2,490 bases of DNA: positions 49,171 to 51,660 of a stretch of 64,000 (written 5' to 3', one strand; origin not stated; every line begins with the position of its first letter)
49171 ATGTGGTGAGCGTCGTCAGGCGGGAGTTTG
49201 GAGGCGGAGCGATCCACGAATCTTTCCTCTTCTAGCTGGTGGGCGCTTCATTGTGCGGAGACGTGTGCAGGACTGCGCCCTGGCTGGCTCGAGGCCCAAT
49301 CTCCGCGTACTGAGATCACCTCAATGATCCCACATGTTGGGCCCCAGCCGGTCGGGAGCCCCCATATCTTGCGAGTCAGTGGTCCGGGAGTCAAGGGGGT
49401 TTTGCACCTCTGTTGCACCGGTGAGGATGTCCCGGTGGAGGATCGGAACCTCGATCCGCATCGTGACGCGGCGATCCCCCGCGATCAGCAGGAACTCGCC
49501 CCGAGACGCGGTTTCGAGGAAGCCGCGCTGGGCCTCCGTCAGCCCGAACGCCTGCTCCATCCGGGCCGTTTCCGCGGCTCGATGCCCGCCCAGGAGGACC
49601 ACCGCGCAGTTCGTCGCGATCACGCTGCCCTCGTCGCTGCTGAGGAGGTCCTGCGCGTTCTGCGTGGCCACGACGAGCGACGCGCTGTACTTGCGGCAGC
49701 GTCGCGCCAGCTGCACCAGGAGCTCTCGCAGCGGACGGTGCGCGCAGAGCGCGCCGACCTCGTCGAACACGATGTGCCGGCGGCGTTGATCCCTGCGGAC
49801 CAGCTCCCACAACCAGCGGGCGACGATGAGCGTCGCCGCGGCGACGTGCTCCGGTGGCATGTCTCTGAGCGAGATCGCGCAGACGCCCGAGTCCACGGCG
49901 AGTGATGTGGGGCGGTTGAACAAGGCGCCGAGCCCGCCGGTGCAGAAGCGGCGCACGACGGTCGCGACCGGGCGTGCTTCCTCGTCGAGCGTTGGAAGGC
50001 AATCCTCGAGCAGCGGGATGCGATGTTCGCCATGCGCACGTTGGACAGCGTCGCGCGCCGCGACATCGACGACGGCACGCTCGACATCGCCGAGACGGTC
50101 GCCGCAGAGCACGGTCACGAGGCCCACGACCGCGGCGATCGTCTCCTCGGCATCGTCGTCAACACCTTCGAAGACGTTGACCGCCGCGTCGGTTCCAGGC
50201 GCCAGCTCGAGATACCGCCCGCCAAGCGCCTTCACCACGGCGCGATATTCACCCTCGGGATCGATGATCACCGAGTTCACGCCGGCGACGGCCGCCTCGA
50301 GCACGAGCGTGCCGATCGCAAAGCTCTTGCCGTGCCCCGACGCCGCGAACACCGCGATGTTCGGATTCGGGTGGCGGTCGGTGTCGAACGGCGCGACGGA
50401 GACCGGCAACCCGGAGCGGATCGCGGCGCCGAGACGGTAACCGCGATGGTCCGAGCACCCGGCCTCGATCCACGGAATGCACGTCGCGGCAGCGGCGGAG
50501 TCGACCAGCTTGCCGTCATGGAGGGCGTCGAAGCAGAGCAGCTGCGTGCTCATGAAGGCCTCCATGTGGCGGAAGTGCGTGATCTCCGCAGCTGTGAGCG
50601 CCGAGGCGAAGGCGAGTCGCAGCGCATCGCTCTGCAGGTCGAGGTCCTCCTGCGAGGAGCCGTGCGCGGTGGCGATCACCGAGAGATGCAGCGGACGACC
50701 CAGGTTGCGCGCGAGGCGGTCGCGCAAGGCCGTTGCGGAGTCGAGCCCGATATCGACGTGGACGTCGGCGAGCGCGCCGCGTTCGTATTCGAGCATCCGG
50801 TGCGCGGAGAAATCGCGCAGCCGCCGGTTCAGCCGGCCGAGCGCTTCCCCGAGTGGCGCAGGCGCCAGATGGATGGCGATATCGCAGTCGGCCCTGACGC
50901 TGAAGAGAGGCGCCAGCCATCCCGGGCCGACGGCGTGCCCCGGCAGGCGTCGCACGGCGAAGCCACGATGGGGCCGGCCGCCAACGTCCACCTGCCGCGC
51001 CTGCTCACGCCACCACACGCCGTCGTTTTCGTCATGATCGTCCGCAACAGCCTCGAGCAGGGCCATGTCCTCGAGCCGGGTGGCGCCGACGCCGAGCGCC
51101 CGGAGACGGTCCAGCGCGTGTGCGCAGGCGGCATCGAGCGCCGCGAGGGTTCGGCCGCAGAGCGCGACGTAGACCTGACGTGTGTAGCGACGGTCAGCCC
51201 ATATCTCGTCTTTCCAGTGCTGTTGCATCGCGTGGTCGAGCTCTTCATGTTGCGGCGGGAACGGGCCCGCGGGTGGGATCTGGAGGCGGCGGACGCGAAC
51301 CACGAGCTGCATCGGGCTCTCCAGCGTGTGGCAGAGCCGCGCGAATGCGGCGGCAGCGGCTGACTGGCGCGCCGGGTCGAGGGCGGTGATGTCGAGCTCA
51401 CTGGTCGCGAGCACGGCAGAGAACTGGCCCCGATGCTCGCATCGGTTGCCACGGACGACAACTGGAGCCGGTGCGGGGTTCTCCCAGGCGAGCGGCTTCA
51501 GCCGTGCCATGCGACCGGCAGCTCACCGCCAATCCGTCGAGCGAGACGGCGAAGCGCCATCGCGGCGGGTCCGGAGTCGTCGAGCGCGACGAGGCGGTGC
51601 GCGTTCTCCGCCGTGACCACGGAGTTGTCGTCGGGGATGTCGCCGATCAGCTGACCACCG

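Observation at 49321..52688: Orphan two-gene VirB3(PrgI)-like / VirB4-like cassette embedded among housekeeping genes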

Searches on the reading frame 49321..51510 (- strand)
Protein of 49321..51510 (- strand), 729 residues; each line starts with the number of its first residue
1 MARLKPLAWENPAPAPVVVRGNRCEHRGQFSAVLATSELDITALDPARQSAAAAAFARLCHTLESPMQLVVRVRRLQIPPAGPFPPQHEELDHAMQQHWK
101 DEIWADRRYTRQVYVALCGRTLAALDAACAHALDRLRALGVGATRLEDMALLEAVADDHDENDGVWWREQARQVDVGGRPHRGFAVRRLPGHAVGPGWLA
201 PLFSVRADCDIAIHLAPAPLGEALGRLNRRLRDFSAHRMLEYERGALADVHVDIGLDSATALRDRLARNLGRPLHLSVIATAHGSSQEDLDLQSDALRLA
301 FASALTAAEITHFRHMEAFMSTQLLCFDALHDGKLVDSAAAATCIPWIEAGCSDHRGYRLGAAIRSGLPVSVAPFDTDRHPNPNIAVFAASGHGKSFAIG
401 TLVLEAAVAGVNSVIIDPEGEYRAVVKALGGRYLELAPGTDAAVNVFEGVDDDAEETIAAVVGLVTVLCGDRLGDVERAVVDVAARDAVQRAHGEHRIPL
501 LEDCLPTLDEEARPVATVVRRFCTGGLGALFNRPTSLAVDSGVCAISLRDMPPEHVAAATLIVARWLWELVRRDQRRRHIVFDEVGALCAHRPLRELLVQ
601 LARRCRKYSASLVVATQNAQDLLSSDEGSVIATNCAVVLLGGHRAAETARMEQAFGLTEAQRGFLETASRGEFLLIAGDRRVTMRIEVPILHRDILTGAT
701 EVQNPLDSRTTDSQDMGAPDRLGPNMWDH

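Call 5: search_protein_families(library=pfam, proteins=[window:49321-51510:-], max_evalue=1)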
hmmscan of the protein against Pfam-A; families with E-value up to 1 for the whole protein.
window:49321-51510:- (729 aa): 8 families
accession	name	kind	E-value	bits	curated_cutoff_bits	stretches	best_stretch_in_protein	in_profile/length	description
PF12846.13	AAA_10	-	4.8e-10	39.5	27.5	2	379-429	18-68/362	AAA-like domain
PF19044.6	P-loop_TraG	-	5.2e-10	39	25.8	2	370-447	13-94/413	TraG P-loop domain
PF01935.23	DUF87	-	5.7e-07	30.3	23.2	1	375-425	16-67/220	Helicase HerA, central domain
PF10412.15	TrwB_AAD_bind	-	0.0011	18.3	20.5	1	565-659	233-327/387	Type IV secretion-system coupling protein DNA-binding domain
PF11203.13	EccE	-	0.0081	17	23.7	1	123-186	34-97/97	Putative type VII ESX secretion system translocon, EccE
PF01580.24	FtsK_SpoIIIE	-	0.067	13.1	24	1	374-419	30-80/221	FtsK/SpoIIIE family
PF18364.6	Molybdopterin_N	-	0.15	12.5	26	1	363-391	11-39/41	Molybdopterin oxidoreductase N-terminal domain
PF13401.12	AAA_22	-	0.21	12.3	27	0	383-423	6-48/130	AAA domain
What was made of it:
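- On VirB4/TraC-class T4SS ATPase: Pfam AAA_10 and P-loop_TraG are above cut-off (call 5).
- On HerA/FtsK translocases: FtsK_SpoIIIE scores 13.1 bits, below cut-off (call 5).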

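Call 6: search_protein_families(library=ncbifam, proteins=[window:49321-51510:-], max_evalue=1)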
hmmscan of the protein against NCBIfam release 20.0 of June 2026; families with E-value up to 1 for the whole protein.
window:49321-51510:- (729 aa): 15 families
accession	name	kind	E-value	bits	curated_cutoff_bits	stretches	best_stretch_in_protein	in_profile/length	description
NF045971.1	conju_CD1110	equivalog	3.8e-48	164.3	325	1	170-685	200-735/752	VirB4-like conjugal transfer ATPase, CD1110 family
TIGR02746.1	TraC-F-type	equivalog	6.6e-30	103.7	567.05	1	373-640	422-706/800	type IV secretion system protein TraC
NF045975.1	VirB4_plasma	equivalog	1.6e-27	95.7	590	2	197-445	333-578/894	Mbov_0397 family ICE element conjugal transfer ATPase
TIGR00929.1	VirB4_CagE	subfamily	8.7e-21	73.8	643.1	1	367-675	421-736/792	VirB4 family type IV secretion/conjugal transfer ATPase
NF010278.0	PRK13721.1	subfamily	2.2e-07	29.2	1177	1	380-505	477-600/874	type IV secretion system protein TraC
NF010447.0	PRK13873.1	equivalog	1.2e-05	23.5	1020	1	389-668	448-732/815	conjugal transfer protein TrbE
NF010427.0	PRK13853.1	equivalog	3.2e-05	22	957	1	385-659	429-710/789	type IV secretion system protein VirB4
NF053655.1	CedD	equivalog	0.00012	20.9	600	1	385-459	224-294/527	DNA-translocating ATPase CedD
TIGR03744.1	traC_PFL_4706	equivalog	0.00019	19.5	520.6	1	513-670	662-824/892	conjugative transfer ATPase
TIGR03783.1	Bac_Flav_CT_G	subfamily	0.0067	14.3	261.55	1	560-663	648-755/829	TraG family conjugative transposon ATPase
NF052333.1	ATPase_TcpF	exception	0.049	11.5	1100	1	387-422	467-502/813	conjugal transfer ATPase TcpF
TIGR02989.1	Sig-70_gvs1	subfamily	0.14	12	124.55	0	478-515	81-118/158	RNA polymerase sigma-70 factor, Rhodopirellula/Verrucomicrobium family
NF045973.1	conju_CD1115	equivalog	0.19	10.6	250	1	376-423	18-64/442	VirD4-like conjugal transfer protein, CD1115 family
TIGR01370.1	TIGR01370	hypoth_equivalog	0.22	10.5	181.25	1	594-634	189-229/315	MJ1477/TM1410 family putative glycoside hydrolase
NF041017.1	DNA_import_CedB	equivalog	0.33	9.5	700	1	574-623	470-520/590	DNA import protein CedB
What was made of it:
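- On VirB4/TraC-class T4SS ATPase: The CD1110 model is matched over positions 200-735 of 752 (call 6). TraC-F scores 103.7 against 567 (call 6).
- Closest known: PrgI-PrgJ. Same: The best curated sequence family is VirB4-like CD1110 (call 6).
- Closest known: Archaeal Ced DNA-import system. Same: There are very weak NCBIfam hits to CedD (1.2e-4) and CedB (0.33) (call 6).
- Checked: It matches NCBIfam VirB4-like CD1110 at 3.8e-48 over residues 170-685 (calls 5, 6).
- Gene B scores below the curated NCBIfam cut-offs for every VirB4 equivalog (call 6).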

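Call 7: find_homologous_proteins(query=window:49321-51510:-, max_evalue=0.00001)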
Query window:49321-51510:- (729 aa): 193 proteins with E <= 0.00001 among 8000 candidates; the best 120 are listed.
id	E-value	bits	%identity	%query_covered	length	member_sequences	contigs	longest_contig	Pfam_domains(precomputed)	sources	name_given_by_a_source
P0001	0.0e+0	1492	91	100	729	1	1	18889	PF19044.7,PF01935.24,PF12846.14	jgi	jgi:hypothetical protein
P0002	0.0e+0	1478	90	100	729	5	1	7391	PF19044.7,PF01935.24,PF12846.14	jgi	jgi:conjugal transfer ATP-binding protein TraC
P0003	0.0e+0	1463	89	100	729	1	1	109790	PF19044.7,PF01935.24,PF12846.14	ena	-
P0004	0.0e+0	1436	88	100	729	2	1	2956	PF19044.7,PF01935.24,PF12846.14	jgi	jgi:hypothetical protein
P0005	0.0e+0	1225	79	100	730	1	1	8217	PF19044.7,PF01935.24,PF12846.14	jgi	jgi:AAA-like domain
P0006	0.0e+0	1221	79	100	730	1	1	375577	PF19044.7,PF01935.24,PF12846.14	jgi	jgi:AAA-like domain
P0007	0.0e+0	1189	76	100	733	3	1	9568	PF19044.7,PF01935.24,PF12846.14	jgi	jgi:AAA-like domain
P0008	0.0e+0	1188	76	99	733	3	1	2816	PF19044.7,PF01935.24,PF12846.14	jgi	jgi:AAA-like domain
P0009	0.0e+0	1184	77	100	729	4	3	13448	PF19044.7,PF01935.24,PF12846.14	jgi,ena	jgi:hypothetical protein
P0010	0.0e+0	1174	77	98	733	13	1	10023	PF19044.7,PF01935.24,PF12846.14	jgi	jgi:hypothetical protein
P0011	0.0e+0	1174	76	99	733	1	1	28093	PF19044.7,PF01935.24,PF12846.14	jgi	jgi:uncharacterized protein DUF87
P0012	0.0e+0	1174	75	100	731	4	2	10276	PF19044.7,PF01935.24,PF12846.14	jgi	jgi:hypothetical protein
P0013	0.0e+0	1170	76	100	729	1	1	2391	PF10412.16,PF19044.7,PF01935.24,PF12846.14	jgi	jgi:conjugal transfer ATP-binding protein TraC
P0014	0.0e+0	1170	75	100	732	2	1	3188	PF19044.7,PF01935.24,PF12846.14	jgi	jgi:hypothetical protein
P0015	0.0e+0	1170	76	98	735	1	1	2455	PF19044.7,PF01935.24,PF12846.14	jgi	jgi:Helicase HerA, central domain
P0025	0.0e+0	1156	76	98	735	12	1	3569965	PF19044.7,PF01935.24,PF12846.14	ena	-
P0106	1.5e-242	825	59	92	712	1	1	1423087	PF10412.16,PF19044.7,PF01935.24,PF12846.14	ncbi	-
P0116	6.9e-234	796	56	95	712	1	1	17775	PF19044.7,PF01935.24,PF12846.14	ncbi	ncbi:MAG: VirB4 family type IV secretion system protein, partial [Candidatus Dormibacteria bacterium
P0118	5.0e-233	794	58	92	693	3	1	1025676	PF19044.7,PF01935.24,PF12846.14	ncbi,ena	-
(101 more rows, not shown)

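Call 11: find_encoding_contigs(protein=P0025, flank=10000, max_places=2)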
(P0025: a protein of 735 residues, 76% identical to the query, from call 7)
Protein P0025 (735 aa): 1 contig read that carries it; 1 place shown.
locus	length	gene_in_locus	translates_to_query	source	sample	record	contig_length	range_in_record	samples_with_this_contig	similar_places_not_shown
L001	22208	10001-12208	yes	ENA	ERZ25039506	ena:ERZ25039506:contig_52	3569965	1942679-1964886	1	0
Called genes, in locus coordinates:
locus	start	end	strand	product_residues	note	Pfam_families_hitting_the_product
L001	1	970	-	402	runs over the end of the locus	PF13191:AAA_16, PF13401:AAA_22 (weak)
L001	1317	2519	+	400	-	PF13011:LZ_Tnp_IS481 (faint), PF13518:HTH_28 (weak), PF13551:HTH_29 (weak), PF13565:HTH_32, PF00665:rve, PF13683:rve_3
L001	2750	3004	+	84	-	-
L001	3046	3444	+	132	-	PF13622:4HBT_3 (weak), PF03061:4HBT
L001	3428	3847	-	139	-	-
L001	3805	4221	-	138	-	PF07332:Phage_holin_3_6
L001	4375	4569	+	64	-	-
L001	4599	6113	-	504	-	PF00982:Glyco_transf_20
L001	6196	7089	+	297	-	PF00561:Abhydrolase_1, PF12146:Hydrolase_4, PF12697:Abhydrolase_6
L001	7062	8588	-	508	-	PF00171:Aldedh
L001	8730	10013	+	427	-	PF01656:CbiA (weak), PF10609:ParA, PF13614:AAA_31 (weak)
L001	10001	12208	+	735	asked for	PF01935:DUF87 (weak), PF19044:P-loop_TraG (weak), PF12846:AAA_10 (faint)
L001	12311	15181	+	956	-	PF08471:Ribonuc_red_2_N, PF00317:Ribonuc_red_lgN (weak), PF02867:Ribonuc_red_lgC, PF12637:TSCPD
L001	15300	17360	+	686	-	-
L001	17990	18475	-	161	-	PF13577:SnoaL_4, PF14534:DUF4440 (weak)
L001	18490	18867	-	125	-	PF13564:DoxX_2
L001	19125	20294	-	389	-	PF06779:MFS_4 (weak), PF07690:MFS_1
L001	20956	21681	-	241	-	PF00005:ABC_tran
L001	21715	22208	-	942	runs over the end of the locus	PF02687:FtsX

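Call 12: find_encoding_contigs(protein=P0106, flank=10000, max_places=2)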
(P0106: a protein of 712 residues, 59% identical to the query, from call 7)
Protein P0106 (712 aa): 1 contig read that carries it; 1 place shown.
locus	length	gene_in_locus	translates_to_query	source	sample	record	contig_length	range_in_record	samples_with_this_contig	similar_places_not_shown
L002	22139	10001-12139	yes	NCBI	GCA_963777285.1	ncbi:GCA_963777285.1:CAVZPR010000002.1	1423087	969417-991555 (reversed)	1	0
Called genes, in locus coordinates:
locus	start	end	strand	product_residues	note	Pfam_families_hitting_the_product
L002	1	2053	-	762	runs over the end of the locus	PF00912:Transgly, PF00905:Transpeptidase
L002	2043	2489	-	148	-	-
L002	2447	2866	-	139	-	PF07332:Phage_holin_3_6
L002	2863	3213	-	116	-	PF00376:MerR, PF13411:MerR_1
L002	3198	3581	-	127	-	PF00072:Response_reg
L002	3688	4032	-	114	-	PF00376:MerR (weak), PF13411:MerR_1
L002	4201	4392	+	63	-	-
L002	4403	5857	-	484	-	PF00982:Glyco_transf_20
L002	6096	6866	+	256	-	PF00561:Abhydrolase_1, PF12146:Hydrolase_4, PF12697:Abhydrolase_6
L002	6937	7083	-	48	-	-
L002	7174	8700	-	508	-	PF00171:Aldedh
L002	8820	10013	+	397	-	PF12666:PrgI (faint), PF10609:ParA (weak), PF13614:AAA_31 (faint), PF01656:CbiA (weak)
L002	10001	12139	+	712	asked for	PF01935:DUF87, PF10412:TrwB_AAD_bind (faint), PF19044:P-loop_TraG (faint), PF12846:AAA_10 (faint)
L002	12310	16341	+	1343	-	PF08471:Ribonuc_red_2_N, PF00317:Ribonuc_red_lgN (weak), PF02867:Ribonuc_red_lgC, PF14890:Intein_splicing (weak), PF14528:LAGLIDADG_3, PF12637:TSCPD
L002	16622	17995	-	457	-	PF00150:Cellulase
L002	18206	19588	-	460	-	PF26410:GH5_mannosidase (faint), PF00150:Cellulase (weak)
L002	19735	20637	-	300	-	PF03976:PPK2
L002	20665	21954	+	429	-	-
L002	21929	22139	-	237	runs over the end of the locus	PF00300:His_Phos_1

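Call 14: find_encoding_contigs(protein=window:49321-51510:-, flank=10000, max_places=3)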
Protein window:49321-51510:- (729 aa): no gene with exactly this product is on record in the collection.

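Call 23: search_solved_structures(query=window:49321-51510:-, max_evalue=0.01)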
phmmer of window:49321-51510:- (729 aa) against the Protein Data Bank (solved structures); distinct sequences matched with E-value up to 0.01: 4.
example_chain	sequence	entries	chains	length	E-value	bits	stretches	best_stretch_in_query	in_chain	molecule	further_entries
4ag5_A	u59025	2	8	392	7.2e-22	80.6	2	515-699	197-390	TYPE IV SECRETORY PATHWAY VIRB4 COMPONENTS-LIKE PROTEIN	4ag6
7o41_A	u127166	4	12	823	4.7e-11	44.9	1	377-698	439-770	TrwK protein | Type IV secretion system protein virB4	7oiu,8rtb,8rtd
7o43_A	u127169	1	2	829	4.7e-11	44.8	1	377-698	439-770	TrwK protein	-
7o42_A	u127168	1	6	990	6.9e-11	44.3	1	377-688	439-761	TrwK protein,Protein hcp1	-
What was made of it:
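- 49321..51510 (-): Gene B, 729 aa: VirB4-class ATPase with N-terminal domain and C-terminal P-loop domain. PDB sequence hits to 4AG5 at 7e-22 and TrwK at 5e-11 (call 23).
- On VirB4/TraC-class T4SS ATPase: PDB 4AG5 matches at 7e-22 (call 23).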

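Call 33: find_encoding_contigs(protein=P0118, flank=10000, max_places=2)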
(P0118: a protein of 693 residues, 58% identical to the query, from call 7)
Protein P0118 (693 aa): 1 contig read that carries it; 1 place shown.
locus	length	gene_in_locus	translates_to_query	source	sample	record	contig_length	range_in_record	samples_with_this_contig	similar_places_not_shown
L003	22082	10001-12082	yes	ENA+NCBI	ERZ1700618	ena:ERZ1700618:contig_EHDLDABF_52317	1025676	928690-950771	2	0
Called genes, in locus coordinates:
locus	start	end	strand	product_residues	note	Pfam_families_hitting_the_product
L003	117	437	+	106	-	-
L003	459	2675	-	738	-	PF00912:Transgly, PF00905:Transpeptidase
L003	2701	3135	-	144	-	-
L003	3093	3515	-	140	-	PF07332:Phage_holin_3_6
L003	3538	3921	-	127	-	PF00072:Response_reg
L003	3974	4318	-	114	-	PF00376:MerR, PF13411:MerR_1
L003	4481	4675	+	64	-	-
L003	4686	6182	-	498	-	PF00982:Glyco_transf_20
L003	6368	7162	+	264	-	PF00561:Abhydrolase_1, PF12146:Hydrolase_4, PF12697:Abhydrolase_6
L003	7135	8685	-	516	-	PF00171:Aldedh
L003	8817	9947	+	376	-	PF01656:CbiA, PF09140:MipZ (weak), PF10609:ParA, PF13614:AAA_31 (faint)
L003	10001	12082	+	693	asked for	PF01935:DUF87, PF19044:P-loop_TraG (weak), PF12846:AAA_10 (faint)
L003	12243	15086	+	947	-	PF08471:Ribonuc_red_2_N, PF00317:Ribonuc_red_lgN (weak), PF02867:Ribonuc_red_lgC, PF12637:TSCPD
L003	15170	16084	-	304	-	PF20067:SSL_N, PF08450:SGL, PF03088:Str_synth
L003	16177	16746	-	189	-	PF00300:His_Phos_1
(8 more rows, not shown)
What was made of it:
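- General synteny is high across about eight neighbouring genes, so adjacency alone is weak evidence (calls 11, 12, 33).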

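Call 34: find_encoding_contigs(protein=P0116, flank=10000, max_places=2)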
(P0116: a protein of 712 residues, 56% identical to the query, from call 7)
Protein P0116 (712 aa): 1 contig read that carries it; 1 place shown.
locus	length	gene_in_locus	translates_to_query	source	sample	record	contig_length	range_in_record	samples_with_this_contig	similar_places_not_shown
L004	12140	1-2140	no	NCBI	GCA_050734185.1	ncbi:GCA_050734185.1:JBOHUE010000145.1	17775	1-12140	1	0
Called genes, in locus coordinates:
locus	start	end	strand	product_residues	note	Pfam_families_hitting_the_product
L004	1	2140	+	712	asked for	PF01935:DUF87, PF12846:AAA_10 (faint), PF19044:P-loop_TraG (weak)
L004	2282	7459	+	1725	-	PF08471:Ribonuc_red_2_N, PF14890:Intein_splicing, PF14528:LAGLIDADG_3, PF02867:Ribonuc_red_lgC, PF14890:Intein_splicing (weak), PF14528:LAGLIDADG_3, PF12637:TSCPD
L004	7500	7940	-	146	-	PF00903:Glyoxalase, PF22677:Ble-like_N (weak), PF13468:Glyoxalase_3 (faint), PF13669:Glyoxalase_4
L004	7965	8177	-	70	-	-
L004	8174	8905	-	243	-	PF16955:OFeT_1 (weak)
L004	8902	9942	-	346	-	PF01734:Patatin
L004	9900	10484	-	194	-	PF00300:His_Phos_1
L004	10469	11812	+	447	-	PF00285:Citrate_synt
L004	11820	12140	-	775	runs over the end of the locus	PF03176:MMPL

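Call 35: search_protein_representatives(protein=window:49321-51510:-)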
Query: 729 residues. Proteins with E-value up to 0.001 (for the whole library): 4553; up to 1e-10: 1794; up to 1e-30: 261. The best 150 are listed.
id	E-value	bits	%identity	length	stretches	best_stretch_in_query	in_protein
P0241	1.7e-230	783.5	57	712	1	16-699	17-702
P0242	2.3e-192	657.4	80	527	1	182-568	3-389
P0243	2.4e-187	640.9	51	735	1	25-705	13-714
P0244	2.0e-178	611.3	49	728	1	24-700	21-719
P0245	2.0e-171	588.2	49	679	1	36-707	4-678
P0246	1.9e-157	542.0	44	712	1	27-699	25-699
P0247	3.6e-153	527.9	46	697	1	17-700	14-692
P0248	1.0e-150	519.8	46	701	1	39-700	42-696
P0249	7.5e-146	503.7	44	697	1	25-699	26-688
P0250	2.0e-139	482.5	64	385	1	328-702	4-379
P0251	1.4e-135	469.8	41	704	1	22-700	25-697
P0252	4.0e-123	428.6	40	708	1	26-698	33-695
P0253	1.8e-121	423.1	50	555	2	13-440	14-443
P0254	2.8e-114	399.3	64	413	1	15-326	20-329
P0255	1.9e-111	389.9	37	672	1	28-697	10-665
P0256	6.8e-109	381.5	36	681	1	21-699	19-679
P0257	6.3e-107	375.0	39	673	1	32-696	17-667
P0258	5.2e-101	355.5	35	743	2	131-690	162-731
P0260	2.8e-94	333.2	35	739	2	132-701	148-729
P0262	8.5e-92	325.0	37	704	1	28-700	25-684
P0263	1.5e-90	320.9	37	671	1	38-698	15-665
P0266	5.7e-87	309.1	35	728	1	1-690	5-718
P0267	2.0e-83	297.3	33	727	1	27-699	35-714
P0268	2.2e-78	280.7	36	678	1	39-704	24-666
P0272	1.0e-71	258.7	33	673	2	182-698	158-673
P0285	1.3e-55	205.4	33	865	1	192-692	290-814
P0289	5.7e-52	193.4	30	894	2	174-703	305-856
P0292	2.1e-50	188.2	28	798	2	172-695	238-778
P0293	2.6e-50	187.9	31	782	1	114-688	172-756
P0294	3.7e-50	187.4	27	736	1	194-702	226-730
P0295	6.6e-50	186.5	31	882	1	192-697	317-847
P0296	1.4e-49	185.5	28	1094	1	194-702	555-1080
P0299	4.7e-49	183.7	33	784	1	168-690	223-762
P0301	1.2e-48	182.3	27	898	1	194-688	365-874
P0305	1.6e-47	178.7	26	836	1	176-695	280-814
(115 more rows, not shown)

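Call 40: list_cluster_members(proteins=[P0243, P0244, P0245, P0246, P0247, P0248, P0249, P0251, P0252, P0255])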
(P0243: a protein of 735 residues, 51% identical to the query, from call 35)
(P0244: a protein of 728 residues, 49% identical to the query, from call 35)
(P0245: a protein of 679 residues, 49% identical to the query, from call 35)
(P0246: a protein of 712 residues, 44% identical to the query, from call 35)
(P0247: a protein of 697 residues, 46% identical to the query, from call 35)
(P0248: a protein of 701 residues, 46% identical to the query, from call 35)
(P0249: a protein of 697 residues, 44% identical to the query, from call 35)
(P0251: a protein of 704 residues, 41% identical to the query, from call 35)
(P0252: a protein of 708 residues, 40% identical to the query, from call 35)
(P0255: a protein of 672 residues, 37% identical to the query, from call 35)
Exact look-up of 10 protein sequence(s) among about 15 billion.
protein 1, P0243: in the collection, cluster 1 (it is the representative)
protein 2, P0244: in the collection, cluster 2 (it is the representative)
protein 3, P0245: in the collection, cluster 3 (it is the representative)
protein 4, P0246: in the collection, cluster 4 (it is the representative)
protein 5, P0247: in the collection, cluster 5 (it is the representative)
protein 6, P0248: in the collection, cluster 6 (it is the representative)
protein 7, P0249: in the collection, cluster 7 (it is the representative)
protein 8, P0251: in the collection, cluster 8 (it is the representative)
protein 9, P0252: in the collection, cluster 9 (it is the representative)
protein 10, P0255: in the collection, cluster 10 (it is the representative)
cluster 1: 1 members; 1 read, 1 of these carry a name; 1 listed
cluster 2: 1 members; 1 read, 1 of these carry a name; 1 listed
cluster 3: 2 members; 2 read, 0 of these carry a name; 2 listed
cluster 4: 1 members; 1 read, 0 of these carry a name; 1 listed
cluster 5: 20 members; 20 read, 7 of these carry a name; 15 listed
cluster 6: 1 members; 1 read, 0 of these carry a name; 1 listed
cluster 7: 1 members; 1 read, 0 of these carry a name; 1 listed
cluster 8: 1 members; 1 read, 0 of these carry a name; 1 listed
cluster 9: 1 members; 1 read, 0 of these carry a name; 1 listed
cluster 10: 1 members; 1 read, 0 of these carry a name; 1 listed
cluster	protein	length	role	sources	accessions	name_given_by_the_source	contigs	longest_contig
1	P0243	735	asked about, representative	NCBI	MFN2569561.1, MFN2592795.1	MAG: VirB4 family type IV secretion system protein, partial [Candidatus Dormibacteria ...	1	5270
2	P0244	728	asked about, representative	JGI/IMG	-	hypothetical protein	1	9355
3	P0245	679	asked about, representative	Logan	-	-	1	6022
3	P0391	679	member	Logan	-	-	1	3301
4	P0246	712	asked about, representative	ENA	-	-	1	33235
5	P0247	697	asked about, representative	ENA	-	-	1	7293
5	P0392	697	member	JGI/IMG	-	hypothetical protein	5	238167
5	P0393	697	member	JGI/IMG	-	hypothetical protein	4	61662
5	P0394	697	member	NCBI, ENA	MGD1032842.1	MAG: DUF87 domain-containing protein [Candidatus Dormibacteria bacterium]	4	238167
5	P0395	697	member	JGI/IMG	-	hypothetical protein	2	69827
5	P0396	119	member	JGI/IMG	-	type IV secretory pathway VirB4 component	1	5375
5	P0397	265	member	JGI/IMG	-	type IV secretory pathway VirB4 component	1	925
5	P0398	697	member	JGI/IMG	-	hypothetical protein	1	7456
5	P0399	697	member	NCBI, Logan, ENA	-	-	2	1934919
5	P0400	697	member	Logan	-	-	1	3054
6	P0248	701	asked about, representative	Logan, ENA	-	-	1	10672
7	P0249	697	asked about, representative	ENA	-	-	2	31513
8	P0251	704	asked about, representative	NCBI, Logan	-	-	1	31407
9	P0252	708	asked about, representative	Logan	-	-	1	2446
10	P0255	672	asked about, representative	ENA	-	-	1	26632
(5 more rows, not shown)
